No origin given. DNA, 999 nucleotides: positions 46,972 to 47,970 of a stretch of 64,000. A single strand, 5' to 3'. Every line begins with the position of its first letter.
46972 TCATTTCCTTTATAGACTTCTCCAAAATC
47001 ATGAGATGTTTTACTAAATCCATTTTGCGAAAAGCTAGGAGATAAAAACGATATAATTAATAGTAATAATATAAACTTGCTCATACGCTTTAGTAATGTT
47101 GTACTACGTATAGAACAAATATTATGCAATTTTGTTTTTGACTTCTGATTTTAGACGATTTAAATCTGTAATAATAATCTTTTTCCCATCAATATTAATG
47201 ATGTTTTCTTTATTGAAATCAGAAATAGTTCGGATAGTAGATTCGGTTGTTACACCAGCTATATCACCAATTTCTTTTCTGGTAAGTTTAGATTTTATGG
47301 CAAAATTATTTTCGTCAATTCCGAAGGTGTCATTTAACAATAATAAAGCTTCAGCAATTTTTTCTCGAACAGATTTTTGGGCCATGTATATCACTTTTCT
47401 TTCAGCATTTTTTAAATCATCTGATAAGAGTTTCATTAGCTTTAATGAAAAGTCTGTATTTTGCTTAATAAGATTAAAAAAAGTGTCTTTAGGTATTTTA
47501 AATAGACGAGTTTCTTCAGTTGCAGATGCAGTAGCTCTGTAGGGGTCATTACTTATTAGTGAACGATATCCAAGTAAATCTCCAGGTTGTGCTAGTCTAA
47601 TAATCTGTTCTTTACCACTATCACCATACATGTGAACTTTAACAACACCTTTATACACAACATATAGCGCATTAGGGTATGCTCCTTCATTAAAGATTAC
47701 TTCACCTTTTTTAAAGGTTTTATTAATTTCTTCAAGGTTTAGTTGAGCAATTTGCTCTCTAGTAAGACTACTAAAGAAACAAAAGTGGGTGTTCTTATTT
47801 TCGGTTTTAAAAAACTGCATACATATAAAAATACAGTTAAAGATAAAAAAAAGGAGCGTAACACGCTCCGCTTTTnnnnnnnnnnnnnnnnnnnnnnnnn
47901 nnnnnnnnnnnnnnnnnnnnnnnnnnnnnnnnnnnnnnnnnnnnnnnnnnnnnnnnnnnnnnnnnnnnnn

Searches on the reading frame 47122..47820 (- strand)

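Call 62: search_protein_families(library=pfam, proteins=[window:47122-47820:-], max_evalue=0.001)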
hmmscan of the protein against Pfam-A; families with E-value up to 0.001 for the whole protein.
window:47122-47820:- (232 aa): 2 families
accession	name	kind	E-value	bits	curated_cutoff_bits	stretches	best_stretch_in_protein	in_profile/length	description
PF00027.35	cNMP_binding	-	1.2e-24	86.6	27.5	1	34-121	2-89/89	Cyclic nucleotide-binding domain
PF13545.12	HTH_Crp_2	-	1.4e-13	51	27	1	153-224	1-68/70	Crp-like helix-turn-helix domain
